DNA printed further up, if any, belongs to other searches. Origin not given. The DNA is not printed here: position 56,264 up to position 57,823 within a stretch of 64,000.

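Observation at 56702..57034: Roadblock/LC7 (MglB-like) fold apparently inserted between Walker A and Walker B of the P-loop domain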

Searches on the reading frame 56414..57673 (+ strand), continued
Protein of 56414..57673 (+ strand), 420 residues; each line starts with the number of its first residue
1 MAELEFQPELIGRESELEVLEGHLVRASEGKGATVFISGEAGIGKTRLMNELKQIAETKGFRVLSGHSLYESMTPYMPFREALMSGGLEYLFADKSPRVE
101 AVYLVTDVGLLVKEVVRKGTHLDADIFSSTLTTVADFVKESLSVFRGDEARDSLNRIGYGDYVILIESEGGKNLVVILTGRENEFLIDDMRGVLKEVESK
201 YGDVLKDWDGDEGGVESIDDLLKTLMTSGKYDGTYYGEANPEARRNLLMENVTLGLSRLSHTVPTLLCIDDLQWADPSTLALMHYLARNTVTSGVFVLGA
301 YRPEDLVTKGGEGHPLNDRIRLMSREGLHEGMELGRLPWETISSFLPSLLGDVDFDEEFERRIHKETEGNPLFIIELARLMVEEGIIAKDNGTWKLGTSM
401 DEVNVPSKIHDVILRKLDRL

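Call 59: find_encoding_contigs(protein=P0017, flank=5000, max_places=2)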
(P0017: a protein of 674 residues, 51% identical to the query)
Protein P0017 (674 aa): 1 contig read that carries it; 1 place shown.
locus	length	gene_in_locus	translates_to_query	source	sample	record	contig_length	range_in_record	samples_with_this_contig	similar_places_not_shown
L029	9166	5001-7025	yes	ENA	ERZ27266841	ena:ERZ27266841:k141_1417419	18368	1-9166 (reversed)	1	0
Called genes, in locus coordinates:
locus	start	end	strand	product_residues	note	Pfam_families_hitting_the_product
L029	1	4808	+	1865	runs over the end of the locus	PF25778:DUF7948, PF06739:SBBP (weak), PF25832:Fn3_SaeA_2nd (faint), PF25833:Fn3_SaeA_3rd (faint), PF00041:fn3 (weak)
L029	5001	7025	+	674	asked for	PF13191:AAA_16, PF13424:TPR_12 (faint), PF17874:TPR_MalT (faint), PF00515:TPR_1 (faint)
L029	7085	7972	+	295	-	PF00025:Arf, PF00071:Ras, PF08477:Roc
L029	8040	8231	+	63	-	PF21983:NikA-like (weak)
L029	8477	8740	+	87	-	-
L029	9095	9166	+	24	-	?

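Call 60: find_encoding_contigs(protein=P0013, flank=5000, max_places=2)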
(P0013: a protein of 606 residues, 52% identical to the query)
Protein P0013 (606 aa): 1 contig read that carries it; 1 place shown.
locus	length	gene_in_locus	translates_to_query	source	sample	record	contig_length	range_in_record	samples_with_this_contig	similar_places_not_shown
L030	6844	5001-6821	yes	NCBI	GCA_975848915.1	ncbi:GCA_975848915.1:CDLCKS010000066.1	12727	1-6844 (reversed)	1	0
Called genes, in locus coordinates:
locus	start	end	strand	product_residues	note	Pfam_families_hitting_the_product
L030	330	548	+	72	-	-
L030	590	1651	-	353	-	PF04107:GCS2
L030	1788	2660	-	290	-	PF08443:RimK, PF07478:Dala_Dala_lig_C (weak)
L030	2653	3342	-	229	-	PF14401:RLAN (weak)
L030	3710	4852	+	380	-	PF01513:NAD_kinase, PF00781:DAGK_cat (weak), PF20143:NAD_kinase_C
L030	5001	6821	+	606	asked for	PF13191:AAA_16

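Call 61: find_encoding_contigs(protein=P0015, flank=5000, max_places=2)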
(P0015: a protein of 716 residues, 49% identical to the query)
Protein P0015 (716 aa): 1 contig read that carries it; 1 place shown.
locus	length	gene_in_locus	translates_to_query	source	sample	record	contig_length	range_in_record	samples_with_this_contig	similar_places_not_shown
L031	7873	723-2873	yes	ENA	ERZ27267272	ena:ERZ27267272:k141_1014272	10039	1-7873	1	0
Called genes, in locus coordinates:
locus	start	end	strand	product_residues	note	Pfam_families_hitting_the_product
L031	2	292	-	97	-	?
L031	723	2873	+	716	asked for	PF13191:AAA_16, PF00515:TPR_1 (faint), PF07719:TPR_2 (faint), PF13176:TPR_7 (faint), PF13424:TPR_12 (weak)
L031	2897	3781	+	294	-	PF00025:Arf, PF00071:Ras, PF08477:Roc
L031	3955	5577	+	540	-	PF00171:Aldedh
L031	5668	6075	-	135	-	PF08818:DUF1801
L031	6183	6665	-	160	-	PF00075:RNase_H, PF13456:RVT_3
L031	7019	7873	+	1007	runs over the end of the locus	?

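Call 78: search_solved_structures(query=A3, max_evalue=0.001, show_alignments=1)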
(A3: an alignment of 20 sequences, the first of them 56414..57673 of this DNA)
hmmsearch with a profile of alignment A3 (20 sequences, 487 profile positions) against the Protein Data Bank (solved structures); distinct sequences matched with E-value up to 0.001: 7.
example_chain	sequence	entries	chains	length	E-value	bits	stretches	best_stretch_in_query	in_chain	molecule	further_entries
29hb_b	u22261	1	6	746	0.00013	24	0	10-57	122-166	ATP-dependent Clp protease, ATP-binding subunit ClpE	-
9if4_A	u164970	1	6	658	0.00023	23.2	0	10-57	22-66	ATP-dependent Clp protease ATP-binding subunit ClpC1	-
8ycx_A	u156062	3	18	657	0.00029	22.8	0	10-57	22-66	ATP-dependent Clp protease ATP-binding subunit ClpC1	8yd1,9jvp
6mfv_A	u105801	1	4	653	0.00044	22.2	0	9-52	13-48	tetratricopeptide repeat sensor PH0952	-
8a8u_A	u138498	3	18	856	0.0005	22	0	10-57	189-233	ATP-dependent Clp protease ATP-binding subunit ClpC1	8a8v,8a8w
8xon_S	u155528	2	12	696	0.00058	21.8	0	10-59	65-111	NDP-hexose 4-ketoreductase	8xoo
1jbk_A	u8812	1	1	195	0.00073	21.5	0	9-57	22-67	CLPB PROTEIN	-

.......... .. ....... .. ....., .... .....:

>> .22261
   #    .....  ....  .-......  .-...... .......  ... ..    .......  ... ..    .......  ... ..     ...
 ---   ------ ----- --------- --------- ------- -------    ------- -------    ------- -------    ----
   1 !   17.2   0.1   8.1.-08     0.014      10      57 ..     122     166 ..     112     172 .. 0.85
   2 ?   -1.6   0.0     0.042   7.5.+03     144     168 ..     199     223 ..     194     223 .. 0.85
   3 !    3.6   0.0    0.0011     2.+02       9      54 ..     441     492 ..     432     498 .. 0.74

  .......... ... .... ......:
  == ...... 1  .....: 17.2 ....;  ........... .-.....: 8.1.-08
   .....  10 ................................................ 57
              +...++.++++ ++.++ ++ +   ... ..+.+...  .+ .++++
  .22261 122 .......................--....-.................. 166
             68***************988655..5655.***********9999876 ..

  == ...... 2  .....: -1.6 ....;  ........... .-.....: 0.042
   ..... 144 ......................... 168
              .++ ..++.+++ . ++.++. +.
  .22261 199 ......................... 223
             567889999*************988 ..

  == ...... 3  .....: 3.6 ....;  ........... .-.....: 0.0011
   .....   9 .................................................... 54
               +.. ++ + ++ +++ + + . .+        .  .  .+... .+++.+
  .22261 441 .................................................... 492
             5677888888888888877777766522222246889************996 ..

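Call 79: find_encoding_contigs(protein=P0044, flank=5000, max_places=3)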
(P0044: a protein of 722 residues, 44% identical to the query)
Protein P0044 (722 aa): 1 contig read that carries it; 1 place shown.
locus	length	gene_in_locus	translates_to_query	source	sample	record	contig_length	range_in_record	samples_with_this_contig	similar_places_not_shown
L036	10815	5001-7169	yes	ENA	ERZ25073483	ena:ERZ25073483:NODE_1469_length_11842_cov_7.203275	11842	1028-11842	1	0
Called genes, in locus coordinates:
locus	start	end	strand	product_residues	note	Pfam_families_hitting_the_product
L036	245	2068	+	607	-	PF13167:GTP-bdg_N, PF00009:GTP_EFTU (faint), PF01926:MMR_HSR1, PF02421:FeoB_N (weak), PF00730:HhH-GPD, PF00633:HHH (faint)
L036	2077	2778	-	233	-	PF08713:DNA_alkylation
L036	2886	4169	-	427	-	PF12832:MFS_1_like (weak), PF07690:MFS_1, PF05977:MFS_3 (weak), PF12832:MFS_1_like, PF07690:MFS_1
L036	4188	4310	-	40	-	-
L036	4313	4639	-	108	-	-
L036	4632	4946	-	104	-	PF01022:HTH_5 (weak)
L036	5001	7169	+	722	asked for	PF13191:AAA_16, PF13424:TPR_12 (faint)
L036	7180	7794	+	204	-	PF17874:TPR_MalT (faint), PF00515:TPR_1 (faint), PF07719:TPR_2 (faint), PF13181:TPR_8 (faint), PF13374:TPR_10 (faint), PF13424:TPR_12 (weak), PF13432:TPR_16 (faint), PF13424:TPR_12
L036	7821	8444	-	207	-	-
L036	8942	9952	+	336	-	PF00297:Ribosomal_L3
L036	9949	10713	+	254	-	PF00573:Ribosomal_L4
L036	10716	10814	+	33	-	?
